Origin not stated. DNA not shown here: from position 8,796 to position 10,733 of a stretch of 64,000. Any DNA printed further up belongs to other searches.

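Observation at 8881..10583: GlmM fused to an XRE-type HTH, preceded by tandem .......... repeats.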

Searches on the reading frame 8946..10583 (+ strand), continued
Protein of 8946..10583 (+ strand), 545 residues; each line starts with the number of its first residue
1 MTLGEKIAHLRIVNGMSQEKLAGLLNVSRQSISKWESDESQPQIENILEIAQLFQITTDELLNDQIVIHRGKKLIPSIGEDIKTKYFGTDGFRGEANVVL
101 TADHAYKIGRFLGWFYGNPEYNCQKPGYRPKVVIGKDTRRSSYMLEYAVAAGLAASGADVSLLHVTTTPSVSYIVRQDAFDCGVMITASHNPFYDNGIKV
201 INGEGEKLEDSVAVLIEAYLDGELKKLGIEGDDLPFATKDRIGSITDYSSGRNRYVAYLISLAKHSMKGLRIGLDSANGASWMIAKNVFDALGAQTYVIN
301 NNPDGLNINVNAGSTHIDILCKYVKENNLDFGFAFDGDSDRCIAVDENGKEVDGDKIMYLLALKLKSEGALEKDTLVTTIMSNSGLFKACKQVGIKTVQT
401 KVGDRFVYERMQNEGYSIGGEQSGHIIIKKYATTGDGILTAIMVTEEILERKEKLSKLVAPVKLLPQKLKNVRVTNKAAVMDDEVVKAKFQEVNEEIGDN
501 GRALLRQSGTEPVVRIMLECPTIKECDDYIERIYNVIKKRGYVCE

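Call 15: search_protein_representatives(protein=window:8946-10583:+)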
Query: 545 residues. Proteins with E-value up to 0.001 (for the whole library): 52974; up to 1e-10: 14233; up to 1e-30: 3558. The best 150 are listed.
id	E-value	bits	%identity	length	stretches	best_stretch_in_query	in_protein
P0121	3.7e-174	596.7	58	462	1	85-544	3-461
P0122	5.9e-171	586.2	59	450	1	85-543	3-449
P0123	1.8e-169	581.2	58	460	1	85-536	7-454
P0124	4.8e-159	546.9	56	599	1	102-542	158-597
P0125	7.3e-159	546.3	57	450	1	85-542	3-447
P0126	5.6e-157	540.0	58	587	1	85-505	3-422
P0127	8.2e-147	506.5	51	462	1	85-543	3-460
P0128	4.8e-131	454.5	49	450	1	86-543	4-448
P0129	5.7e-131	454.2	61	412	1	85-421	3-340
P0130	1.4e-127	443.0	55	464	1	178-542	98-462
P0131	2.2e-126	439.1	51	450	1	85-540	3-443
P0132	9.9e-121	420.4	57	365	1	85-458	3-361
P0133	4.3e-120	418.3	63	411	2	278-452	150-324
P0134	1.6e-119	416.5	64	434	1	85-403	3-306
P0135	2.8e-119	415.6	52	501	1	182-543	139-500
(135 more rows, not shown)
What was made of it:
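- Identity to unfused GlmM representatives is 58-59% (call 15).
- Tried and rejected: search_protein_representatives (call 15).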

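Call 26: search_solved_structures(query=window:8946-10583:+, max_evalue=0.001, show_alignments=1)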
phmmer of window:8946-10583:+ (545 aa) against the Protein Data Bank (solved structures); distinct sequences matched with E-value up to 0.001: 56.
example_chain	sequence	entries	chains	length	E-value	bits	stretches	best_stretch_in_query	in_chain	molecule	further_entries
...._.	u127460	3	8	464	5.8e-125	421.2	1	85-539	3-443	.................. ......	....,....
3pdk_A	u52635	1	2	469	5.1e-119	401.6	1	84-539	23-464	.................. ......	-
9g69_A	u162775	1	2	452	7.4e-117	394.4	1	85-538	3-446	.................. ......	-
6gyz_A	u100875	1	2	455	1.1e-111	377.3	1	85-539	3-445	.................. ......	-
7ojs_C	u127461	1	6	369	3.5e-101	342.7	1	85-462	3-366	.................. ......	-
3i3w_A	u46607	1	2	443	7.5e-76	259.1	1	84-524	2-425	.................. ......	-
9du5_A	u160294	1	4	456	2.3e-49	171.7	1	85-532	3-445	Phosphoglucomutase/phosphomannomutase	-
1wqa_A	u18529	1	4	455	2.3e-48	168.4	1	85-532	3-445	phospho-sugar mutase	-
2f7l_A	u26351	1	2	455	2e-36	129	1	85-535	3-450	455aa long hypothetical phospho-sugar mutase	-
9ix8_A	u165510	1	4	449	1.6e-33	119.5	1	86-538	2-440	Phosphopentomutase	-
5bmn_A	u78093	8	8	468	2e-28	102.6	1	131-519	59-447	Phosphoglucomutase | Phosphomannomutase/phosphoglucomutase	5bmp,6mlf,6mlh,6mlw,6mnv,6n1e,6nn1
5kl0_A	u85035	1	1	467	2e-28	102.6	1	131-519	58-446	Phosphoglucomutase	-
6nn2_A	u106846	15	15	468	2.1e-28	102.6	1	131-519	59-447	Phosphoglucomutase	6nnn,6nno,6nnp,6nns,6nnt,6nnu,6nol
1k35_A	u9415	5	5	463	1.2e-24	90.2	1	87-533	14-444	Phosphomannomutase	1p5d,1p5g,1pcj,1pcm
2fkf_A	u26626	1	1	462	1.2e-24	90.1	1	87-533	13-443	Phosphomannomutase/phosphoglucomutase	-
7t8i_A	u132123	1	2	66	4.4e-05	25.6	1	1-63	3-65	Phage element (ICEBs1)transcriptional regulator (Xre family)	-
1adr_A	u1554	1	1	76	0.00026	23.1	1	3-64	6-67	P22 C2 REPRESSOR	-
3jxb_C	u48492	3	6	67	0.00032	22.8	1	3-63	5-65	Repressor protein C2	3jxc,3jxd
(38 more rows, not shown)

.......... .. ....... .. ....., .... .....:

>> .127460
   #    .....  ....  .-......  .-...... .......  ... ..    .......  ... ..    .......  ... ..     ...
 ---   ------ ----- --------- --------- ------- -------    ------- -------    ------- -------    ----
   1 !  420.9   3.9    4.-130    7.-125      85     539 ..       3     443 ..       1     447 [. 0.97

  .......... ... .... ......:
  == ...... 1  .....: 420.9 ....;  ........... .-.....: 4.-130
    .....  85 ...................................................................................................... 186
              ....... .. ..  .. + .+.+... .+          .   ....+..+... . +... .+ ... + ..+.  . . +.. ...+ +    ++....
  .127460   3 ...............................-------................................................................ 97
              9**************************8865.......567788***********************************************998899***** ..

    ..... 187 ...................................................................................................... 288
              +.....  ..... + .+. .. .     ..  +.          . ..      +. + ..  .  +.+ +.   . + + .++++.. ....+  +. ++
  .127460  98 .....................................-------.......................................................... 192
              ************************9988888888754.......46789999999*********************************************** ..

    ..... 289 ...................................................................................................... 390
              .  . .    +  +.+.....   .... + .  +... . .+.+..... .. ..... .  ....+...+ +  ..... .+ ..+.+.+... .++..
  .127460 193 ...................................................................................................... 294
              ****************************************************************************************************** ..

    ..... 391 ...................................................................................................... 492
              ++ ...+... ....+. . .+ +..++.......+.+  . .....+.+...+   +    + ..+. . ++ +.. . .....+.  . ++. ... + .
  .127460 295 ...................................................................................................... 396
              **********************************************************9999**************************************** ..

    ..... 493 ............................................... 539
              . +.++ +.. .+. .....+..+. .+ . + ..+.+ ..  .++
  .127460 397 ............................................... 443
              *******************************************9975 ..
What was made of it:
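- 8946..9140 (+): XRE/Cro-C1-type HTH domain (residues 1-65), with recognition helix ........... Call 26: nearest solved relatives are ImmR and the P22 C2 repressor.
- Closest known: Phage-type repressors with multiple operators. Same: These are the closest solved relatives of the HTH (7t8i, 1adr, 3jxb; call 26).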
